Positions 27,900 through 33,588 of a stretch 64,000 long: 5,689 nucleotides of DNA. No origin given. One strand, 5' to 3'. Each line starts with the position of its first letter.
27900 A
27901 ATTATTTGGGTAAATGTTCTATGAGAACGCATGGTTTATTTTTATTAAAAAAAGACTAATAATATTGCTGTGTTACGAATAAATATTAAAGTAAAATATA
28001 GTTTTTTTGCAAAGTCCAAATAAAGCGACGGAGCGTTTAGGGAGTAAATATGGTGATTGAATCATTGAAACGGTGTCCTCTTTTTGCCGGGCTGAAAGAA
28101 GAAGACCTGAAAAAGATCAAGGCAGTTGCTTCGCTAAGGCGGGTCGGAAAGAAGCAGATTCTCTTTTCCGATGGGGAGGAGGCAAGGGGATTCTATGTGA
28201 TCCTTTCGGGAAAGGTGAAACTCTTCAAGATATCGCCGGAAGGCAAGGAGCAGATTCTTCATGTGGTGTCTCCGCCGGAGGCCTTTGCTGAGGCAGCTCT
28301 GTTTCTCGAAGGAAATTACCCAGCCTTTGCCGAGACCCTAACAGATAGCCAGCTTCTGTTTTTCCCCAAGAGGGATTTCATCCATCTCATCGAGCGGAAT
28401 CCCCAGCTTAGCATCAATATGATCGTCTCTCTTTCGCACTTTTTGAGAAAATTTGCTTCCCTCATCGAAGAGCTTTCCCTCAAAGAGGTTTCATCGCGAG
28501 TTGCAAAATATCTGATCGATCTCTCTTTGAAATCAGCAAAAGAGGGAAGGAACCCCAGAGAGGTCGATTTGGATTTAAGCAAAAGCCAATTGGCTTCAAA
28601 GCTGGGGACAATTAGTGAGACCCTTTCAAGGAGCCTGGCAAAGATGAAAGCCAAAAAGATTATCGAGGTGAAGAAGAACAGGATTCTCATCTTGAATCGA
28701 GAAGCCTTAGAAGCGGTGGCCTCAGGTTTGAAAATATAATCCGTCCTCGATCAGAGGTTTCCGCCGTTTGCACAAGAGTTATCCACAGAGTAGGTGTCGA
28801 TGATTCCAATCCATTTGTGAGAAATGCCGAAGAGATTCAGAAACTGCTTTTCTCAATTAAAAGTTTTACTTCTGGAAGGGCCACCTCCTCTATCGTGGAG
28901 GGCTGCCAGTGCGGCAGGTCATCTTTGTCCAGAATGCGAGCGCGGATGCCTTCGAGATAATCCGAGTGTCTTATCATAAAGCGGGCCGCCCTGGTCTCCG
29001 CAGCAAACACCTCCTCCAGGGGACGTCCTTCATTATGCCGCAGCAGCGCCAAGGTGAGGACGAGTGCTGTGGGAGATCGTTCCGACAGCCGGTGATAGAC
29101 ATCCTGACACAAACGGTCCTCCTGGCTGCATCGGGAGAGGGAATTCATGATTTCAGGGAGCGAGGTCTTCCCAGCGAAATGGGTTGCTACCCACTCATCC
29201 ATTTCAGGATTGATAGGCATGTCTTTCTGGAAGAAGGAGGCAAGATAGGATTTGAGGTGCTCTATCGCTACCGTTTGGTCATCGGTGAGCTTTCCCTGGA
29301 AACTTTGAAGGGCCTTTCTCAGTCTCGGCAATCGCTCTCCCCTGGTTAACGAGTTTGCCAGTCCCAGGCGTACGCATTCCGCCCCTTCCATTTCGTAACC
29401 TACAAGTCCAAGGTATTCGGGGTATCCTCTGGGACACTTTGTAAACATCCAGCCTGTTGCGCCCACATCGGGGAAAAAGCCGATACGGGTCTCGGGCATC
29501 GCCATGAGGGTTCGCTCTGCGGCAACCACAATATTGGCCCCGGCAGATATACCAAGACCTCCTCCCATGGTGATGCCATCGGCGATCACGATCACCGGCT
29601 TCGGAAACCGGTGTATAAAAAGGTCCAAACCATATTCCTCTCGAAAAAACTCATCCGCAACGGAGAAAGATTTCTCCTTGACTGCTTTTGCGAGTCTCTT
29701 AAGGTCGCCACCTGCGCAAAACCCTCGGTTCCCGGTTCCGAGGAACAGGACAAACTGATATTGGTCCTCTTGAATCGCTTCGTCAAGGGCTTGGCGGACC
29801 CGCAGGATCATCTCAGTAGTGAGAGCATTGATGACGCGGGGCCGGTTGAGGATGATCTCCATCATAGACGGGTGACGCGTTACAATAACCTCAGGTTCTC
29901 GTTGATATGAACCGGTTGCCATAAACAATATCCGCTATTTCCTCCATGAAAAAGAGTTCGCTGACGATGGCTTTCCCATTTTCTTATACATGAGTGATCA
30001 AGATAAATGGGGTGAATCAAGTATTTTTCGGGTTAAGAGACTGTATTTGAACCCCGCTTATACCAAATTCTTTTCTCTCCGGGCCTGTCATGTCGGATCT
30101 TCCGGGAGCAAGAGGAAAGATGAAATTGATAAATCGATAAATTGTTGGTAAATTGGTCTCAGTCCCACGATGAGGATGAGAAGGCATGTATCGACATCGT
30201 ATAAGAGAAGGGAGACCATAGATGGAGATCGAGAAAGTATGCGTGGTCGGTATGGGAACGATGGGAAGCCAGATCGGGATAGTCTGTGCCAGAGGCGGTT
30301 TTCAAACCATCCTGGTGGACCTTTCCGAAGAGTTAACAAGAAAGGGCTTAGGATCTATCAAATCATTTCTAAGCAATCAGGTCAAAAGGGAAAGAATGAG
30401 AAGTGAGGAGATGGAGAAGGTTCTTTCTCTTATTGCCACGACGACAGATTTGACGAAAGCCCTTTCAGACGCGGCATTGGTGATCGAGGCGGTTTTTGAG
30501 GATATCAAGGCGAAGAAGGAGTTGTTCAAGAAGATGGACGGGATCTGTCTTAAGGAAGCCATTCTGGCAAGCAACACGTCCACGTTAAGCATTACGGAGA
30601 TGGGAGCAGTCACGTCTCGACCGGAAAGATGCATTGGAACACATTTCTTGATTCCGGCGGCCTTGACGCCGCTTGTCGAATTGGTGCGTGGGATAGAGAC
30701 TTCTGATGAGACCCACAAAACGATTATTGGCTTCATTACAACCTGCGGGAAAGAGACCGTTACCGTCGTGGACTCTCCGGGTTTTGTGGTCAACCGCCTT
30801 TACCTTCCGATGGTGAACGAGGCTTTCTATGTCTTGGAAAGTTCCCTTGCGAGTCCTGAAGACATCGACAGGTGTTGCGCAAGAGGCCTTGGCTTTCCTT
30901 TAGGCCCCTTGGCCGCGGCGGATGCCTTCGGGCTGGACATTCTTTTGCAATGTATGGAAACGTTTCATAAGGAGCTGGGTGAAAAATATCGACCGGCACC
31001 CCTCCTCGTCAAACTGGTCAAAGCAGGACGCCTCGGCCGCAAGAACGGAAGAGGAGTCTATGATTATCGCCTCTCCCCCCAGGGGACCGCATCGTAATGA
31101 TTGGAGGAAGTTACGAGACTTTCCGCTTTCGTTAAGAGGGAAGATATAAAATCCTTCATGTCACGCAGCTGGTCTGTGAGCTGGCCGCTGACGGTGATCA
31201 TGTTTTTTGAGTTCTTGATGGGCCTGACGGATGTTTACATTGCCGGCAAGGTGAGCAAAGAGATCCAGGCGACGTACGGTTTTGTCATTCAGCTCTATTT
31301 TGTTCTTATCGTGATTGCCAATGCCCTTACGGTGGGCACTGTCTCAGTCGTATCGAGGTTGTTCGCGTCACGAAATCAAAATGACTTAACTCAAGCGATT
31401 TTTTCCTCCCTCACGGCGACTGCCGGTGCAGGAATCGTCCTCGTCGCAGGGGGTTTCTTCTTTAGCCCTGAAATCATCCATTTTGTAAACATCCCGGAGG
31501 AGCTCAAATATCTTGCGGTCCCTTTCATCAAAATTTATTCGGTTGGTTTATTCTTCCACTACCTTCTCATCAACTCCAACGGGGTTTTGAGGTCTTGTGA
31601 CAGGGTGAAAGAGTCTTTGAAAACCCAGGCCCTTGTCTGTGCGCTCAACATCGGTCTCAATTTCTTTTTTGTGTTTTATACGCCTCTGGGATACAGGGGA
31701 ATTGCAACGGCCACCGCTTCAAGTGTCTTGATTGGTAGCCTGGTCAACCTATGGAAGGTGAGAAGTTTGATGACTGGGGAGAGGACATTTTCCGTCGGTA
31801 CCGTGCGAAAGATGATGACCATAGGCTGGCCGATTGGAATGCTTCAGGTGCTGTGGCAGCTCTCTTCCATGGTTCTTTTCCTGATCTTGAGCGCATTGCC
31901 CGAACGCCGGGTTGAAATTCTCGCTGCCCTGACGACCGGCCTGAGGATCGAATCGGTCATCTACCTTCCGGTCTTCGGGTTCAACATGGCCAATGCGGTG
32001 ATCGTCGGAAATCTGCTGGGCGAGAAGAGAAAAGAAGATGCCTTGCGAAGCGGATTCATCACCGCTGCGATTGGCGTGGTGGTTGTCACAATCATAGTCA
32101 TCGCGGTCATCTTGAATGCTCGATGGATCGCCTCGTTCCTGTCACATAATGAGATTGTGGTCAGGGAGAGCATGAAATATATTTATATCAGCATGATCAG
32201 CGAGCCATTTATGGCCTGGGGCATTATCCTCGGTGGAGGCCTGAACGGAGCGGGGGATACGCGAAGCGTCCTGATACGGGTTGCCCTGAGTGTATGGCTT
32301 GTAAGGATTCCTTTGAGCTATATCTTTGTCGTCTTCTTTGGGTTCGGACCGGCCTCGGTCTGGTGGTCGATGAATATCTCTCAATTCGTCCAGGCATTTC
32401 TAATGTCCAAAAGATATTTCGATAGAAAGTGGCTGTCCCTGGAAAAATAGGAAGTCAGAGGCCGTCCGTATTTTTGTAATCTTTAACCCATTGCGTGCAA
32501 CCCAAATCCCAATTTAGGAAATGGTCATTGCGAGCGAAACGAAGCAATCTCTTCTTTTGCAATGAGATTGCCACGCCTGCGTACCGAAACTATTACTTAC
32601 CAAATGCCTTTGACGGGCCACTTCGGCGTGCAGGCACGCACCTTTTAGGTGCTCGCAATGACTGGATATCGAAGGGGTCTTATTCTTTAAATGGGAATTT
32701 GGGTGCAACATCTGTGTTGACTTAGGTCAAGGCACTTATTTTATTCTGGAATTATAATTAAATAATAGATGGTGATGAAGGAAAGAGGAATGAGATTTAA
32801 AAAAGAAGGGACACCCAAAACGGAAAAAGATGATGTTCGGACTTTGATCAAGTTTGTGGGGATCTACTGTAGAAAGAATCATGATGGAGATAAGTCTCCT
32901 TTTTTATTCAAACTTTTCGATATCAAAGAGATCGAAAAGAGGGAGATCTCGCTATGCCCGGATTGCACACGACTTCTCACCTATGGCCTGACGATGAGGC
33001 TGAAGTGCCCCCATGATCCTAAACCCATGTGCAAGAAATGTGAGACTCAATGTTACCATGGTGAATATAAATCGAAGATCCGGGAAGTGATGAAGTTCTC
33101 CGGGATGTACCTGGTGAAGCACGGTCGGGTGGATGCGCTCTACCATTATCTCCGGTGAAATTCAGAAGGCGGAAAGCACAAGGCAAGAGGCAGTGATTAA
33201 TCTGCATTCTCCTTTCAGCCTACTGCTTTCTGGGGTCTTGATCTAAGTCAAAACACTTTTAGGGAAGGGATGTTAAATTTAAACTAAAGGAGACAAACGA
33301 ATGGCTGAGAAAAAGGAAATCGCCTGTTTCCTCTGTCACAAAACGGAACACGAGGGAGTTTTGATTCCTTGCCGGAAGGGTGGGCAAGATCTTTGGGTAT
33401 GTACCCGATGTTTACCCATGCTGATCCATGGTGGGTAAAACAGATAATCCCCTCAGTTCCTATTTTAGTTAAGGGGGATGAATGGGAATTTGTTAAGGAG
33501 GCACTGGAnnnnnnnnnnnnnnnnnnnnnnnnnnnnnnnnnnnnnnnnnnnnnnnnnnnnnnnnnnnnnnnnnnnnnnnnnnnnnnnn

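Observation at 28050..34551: DNR/NnrR-type regulator plus two matching TTGAY-N4-GTCAA boxes define a small NO-response regulon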

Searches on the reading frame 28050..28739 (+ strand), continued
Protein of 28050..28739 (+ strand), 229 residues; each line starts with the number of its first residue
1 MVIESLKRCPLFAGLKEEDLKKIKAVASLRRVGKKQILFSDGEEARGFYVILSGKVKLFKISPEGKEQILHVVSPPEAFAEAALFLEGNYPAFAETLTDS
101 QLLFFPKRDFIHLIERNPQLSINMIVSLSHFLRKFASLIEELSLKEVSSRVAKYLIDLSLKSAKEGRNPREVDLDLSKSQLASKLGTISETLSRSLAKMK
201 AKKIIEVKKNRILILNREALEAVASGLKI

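Call 65: search_dna_similar(query=window:28050-28736:+, collection=plasmids, mode=protein, max_rows=25, max_evalue=1e-15)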
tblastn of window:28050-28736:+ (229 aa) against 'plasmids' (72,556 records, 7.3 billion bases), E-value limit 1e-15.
Records with a match: 196; places in all: 197; records where one place covers at least 80% of the query: 195.
Best place of each record, by identity: <60% 196.
By first word of the organism name: Sinorhizobium 49; Rhizobium 44; Thermus 19; Bacillus 19; Agrobacterium 17; Ensifer 9; Azospirillum 8; Paracoccus 5; Shinella 4; Acaryochloris 3; and 15 more.
By predicted mobility (MOB-suite, as given by PLSDB): non-mobilizable 120; conjugative 72; mobilizable 4.
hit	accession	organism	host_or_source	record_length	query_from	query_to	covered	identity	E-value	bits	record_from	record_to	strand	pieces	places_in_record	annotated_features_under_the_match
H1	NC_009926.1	Acaryochloris marina MBIC11017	-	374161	2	220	96%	35.6%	9e-33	132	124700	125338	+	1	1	Crp/Fnr family transcriptional regulator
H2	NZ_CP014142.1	Thermus parvatiensis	-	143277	5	223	96%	34.8%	1e-24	108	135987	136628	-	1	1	Crp/Fnr family transcriptional regulator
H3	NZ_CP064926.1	Acaryochloris marina S15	cell culture,surface of Pikea pinnata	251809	11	224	93%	35.6%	8e-24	106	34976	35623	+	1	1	Crp/Fnr family transcriptional regulator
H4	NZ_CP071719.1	Acaryochloris sp. 'Moss Beach'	culture,intertidal zone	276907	11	224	93%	35.6%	8e-24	106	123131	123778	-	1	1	Crp/Fnr family transcriptional regulator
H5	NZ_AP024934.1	Thermus thermophilus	-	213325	5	223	96%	34.4%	9e-25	108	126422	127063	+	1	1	Crp/Fnr family transcriptional regulator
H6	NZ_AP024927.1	Thermus thermophilus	-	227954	5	223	96%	34.4%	9e-25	108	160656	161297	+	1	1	Crp/Fnr family transcriptional regulator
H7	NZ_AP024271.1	Thermus thermophilus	-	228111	5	223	96%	34.4%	9e-25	108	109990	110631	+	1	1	Crp/Fnr family transcriptional regulator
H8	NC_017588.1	Thermus thermophilus JL-18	-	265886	5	223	96%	34.4%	1e-24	108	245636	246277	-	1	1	Crp/Fnr family transcriptional regulator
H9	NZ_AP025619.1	Thermus thermophilus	-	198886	5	223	96%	34.4%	1e-24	108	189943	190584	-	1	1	Crp/Fnr family transcriptional regulator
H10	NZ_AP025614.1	Thermus thermophilus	-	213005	5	223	96%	34.4%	1e-24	108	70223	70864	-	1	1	Crp/Fnr family transcriptional regulator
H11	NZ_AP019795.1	Thermus thermophilus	-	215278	5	223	96%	34.4%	1e-24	108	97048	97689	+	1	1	Crp/Fnr family transcriptional regulator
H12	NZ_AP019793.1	Thermus thermophilus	-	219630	5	223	96%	34.4%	1e-24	108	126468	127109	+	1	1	Crp/Fnr family transcriptional regulator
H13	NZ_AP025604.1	Thermus thermophilus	-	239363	5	223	96%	34.4%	1e-24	108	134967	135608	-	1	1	Crp/Fnr family transcriptional regulator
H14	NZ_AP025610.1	Thermus thermophilus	-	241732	5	223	96%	34.4%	1e-24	108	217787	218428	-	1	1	Crp/Fnr family transcriptional regulator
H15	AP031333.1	Thermus thermophilus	-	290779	5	223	96%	34.4%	1e-24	108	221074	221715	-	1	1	Crp/Fnr family transcriptional regulator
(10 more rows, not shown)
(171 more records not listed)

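Call 66: get_annotated_region(hit=H1, flank=6000)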
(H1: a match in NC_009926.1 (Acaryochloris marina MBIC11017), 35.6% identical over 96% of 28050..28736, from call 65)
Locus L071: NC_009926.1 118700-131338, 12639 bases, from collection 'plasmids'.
description: Acaryochloris marina MBIC11017 plasmid pREB1, complete sequence
organism: Acaryochloris marina MBIC11017 (NCBI taxid 329726)
taxonomy: Bacteria; Cyanobacteriota; Cyanophyceae; Acaryochloridales; Acaryochloridaceae; Acaryochloris; Acaryochloris marina; Acaryochloris marina MBIC11017
host: -; source: -; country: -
typing (MOB-suite, as given by PLSDB): conjugative; replicon rep_cluster_1522; relaxase MOBF; mating-pair formation MPF_T
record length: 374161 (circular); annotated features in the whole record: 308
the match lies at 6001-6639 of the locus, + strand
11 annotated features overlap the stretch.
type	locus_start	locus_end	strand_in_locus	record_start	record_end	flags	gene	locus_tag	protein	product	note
CDS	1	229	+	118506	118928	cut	-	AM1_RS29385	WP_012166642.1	type II toxin-antitoxin system VapC family toxin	-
CDS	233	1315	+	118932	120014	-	-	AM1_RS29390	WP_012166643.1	tyrosine-type recombinase/integrase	GO:0015074 - DNA integration [Evidence IEA]; GO:0006310 - DNA recombination [Evidence IEA]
CDS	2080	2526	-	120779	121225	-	-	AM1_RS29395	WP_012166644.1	CopD family protein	-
CDS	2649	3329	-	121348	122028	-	-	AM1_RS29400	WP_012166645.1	alternative oxidase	-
CDS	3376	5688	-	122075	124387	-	-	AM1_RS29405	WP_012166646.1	nitric-oxide reductase large subunit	-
CDS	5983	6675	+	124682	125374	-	-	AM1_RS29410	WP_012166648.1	Crp/Fnr family transcriptional regulator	GO:0006355 - regulation of DNA-templated transcription [Evidence IEA]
CDS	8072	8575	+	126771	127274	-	-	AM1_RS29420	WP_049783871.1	FeoA family protein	GO:0006811 - monoatomic ion transport [Evidence IEA]; GO:0055072 - obsolete iron ion homeostasis [Evidence IEA]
CDS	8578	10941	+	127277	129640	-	feoB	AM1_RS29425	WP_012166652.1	Fe(2+) transporter permease subunit FeoB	GO:0006826 - iron ion transport [Evidence IEA]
CDS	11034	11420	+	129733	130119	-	-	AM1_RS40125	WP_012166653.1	FeoC-like transcriptional regulator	-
CDS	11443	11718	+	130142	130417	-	-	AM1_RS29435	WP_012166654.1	heavy-metal-associated domain-containing protein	-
CDS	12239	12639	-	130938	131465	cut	-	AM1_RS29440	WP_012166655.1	ferritin-like domain-containing protein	-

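Call 81: search_protein_families(library=pfam, proteins=[L047:8774-9184:+], max_evalue=0.01)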
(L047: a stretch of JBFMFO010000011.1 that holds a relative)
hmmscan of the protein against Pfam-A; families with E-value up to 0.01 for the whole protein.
L047:8774-9184:+ (136 aa): 0 families

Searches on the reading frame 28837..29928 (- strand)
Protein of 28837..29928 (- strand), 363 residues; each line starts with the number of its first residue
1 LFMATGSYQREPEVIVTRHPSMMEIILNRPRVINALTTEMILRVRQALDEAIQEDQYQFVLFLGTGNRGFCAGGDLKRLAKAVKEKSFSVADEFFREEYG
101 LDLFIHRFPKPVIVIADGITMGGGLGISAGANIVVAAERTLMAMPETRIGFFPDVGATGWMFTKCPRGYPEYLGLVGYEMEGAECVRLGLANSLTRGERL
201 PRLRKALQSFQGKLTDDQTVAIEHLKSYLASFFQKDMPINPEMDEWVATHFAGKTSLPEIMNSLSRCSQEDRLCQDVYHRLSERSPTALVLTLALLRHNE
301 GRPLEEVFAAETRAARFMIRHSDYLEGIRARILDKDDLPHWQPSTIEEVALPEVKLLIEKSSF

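Call 4: search_protein_families(library=pfam, proteins=[window:28837-29928:-], max_evalue=0.01)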
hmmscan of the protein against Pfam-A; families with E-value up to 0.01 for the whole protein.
window:28837-29928:- (363 aa): 2 families
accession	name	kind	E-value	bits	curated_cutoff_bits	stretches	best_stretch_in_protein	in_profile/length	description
PF16113.10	ECH_2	-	8.5e-94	315.2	27.2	1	24-354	3-331/335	Enoyl-CoA hydratase/isomerase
PF00378.25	ECH_1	-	3.1e-26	92.7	27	1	21-237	5-213/251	Enoyl-CoA hydratase/isomerase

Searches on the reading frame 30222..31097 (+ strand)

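Call 4: search_protein_families(library=pfam, proteins=[window:30222-31097:+], max_evalue=0.01)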
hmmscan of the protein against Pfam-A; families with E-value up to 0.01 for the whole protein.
window:30222-31097:+ (291 aa): 5 families
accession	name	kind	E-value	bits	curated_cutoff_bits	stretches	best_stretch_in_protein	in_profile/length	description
PF02737.24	3HCDH_N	-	3.2e-57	193.8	22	1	5-184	1-179/180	3-hydroxyacyl-CoA dehydrogenase, NAD binding domain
PF00725.27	3HCDH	-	3.2e-30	104.9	22.1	1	187-282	1-97/97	3-hydroxyacyl-CoA dehydrogenase, C-terminal domain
PF01210.29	NAD_Gly3P_dh_N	-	4.3e-05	24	23.1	1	5-117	1-101/158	NAD-dependent glycerol-3-phosphate dehydrogenase N-terminus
PF03446.21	NAD_binding_2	-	0.002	18.6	21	1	5-84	1-76/161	NAD binding domain of 6-phosphogluconate dehydrogenase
PF03721.20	UDPG_MGDP_dh_N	-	0.0028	17.7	27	1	5-41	2-38/187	UDP-glucose/GDP-mannose dehydrogenase family, NAD binding domain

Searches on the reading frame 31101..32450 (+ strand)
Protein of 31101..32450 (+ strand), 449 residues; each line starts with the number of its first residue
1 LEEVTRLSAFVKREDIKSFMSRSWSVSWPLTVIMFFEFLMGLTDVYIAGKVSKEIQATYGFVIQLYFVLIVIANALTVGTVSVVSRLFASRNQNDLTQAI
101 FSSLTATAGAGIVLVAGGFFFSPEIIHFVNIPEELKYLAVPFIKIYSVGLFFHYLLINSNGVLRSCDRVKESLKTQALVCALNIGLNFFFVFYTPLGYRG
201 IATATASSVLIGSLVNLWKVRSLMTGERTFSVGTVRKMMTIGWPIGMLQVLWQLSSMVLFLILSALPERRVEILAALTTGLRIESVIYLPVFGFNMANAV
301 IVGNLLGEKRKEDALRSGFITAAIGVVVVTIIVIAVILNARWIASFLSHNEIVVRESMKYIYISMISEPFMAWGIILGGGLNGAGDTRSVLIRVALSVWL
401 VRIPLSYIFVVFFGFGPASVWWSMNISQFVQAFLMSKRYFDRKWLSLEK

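Call 4: search_protein_families(library=pfam, proteins=[window:31101-32450:+], max_evalue=0.01)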
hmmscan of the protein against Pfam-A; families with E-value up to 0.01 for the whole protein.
window:31101-32450:+ (449 aa): 1 family
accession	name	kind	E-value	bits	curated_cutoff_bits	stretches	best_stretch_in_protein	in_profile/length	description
PF01554.23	MatE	-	9.5e-45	152.6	24.9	2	244-408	1-161/161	MatE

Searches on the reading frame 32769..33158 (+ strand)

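Call 4: search_protein_families(library=pfam, proteins=[window:32769-33158:+], max_evalue=0.01)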
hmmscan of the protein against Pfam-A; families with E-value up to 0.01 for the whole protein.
window:32769-33158:+ (129 aa): 1 family
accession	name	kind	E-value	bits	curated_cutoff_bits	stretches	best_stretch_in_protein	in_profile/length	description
PF11756.13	YgbA_NO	-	2.6e-15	57.2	25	1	20-127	4-94/106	Nitrous oxide-stimulated promoter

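Call 5: search_protein_families(library=ncbifam, proteins=[window:32769-33158:+], max_evalue=0.01)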
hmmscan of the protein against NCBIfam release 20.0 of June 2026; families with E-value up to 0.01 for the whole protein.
window:32769-33158:+ (129 aa): 7 families
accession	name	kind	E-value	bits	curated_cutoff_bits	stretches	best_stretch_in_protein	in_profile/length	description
NF007714.0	PRK10410.1-2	equivalog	4.6e-27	94.6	88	1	17-128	7-102/103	nitrous oxide-stimulated promoter family protein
NF007718.0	PRK10410.2-2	equivalog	2.8e-22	79.1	148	1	19-115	6-104/118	nitrous oxide-stimulated promoter family protein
NF007715.0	PRK10410.1-3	equivalog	2.3e-15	56.7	179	1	22-128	14-105/132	nitrous oxide-stimulated promoter family protein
NF007719.0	PRK10410.2-3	equivalog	1.7e-06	28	211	1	58-124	14-81/103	nitrous oxide-stimulated promoter family protein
NF007716.0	PRK10410.1-4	equivalog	4.9e-05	23.6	172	1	69-127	37-96/114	nitrous oxide-stimulated promoter family protein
NF007717.0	PRK10410.2-1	equivalog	5.8e-05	23.1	241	1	69-126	40-98/141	nitrous oxide-stimulated promoter family protein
NF007713.0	PRK10410.1-1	equivalog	0.00071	20.1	234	1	69-118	37-87/117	nitrous oxide-stimulated promoter family protein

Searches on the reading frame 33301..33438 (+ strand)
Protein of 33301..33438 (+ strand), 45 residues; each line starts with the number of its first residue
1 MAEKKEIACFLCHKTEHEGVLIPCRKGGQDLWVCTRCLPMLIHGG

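Call 4: search_protein_families(library=pfam, proteins=[window:33301-33438:+], max_evalue=0.01)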
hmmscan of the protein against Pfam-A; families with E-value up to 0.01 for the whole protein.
window:33301-33438:+ (45 aa): 1 family
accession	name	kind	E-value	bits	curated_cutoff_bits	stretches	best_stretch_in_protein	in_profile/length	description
PF13920.12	zf-C3HC4_3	-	0.0064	16.7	27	1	7-40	3-32/49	Zinc finger, C3HC4 type (RING finger)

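Call 5: search_protein_families(library=ncbifam, proteins=[window:33301-33438:+], max_evalue=0.01)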
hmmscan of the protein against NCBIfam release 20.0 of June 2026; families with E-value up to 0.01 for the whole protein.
window:33301-33438:+ (45 aa): 0 families

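Call 81: search_protein_families(library=pfam, proteins=[window:33301-33438:+], max_evalue=0.01)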
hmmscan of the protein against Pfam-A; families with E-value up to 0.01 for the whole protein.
window:33301-33438:+ (45 aa): 1 family
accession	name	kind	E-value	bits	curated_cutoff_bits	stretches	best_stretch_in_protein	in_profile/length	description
PF13920.12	zf-C3HC4_3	-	0.0064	16.7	27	1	7-40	3-32/49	Zinc finger, C3HC4 type (RING finger)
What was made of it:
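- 33301..33438 (+): 45-aa CxxC...CxxC zinc-ribbon-like protein, the first gene of the operon. No curated family matches (calls 4, 5, 81).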
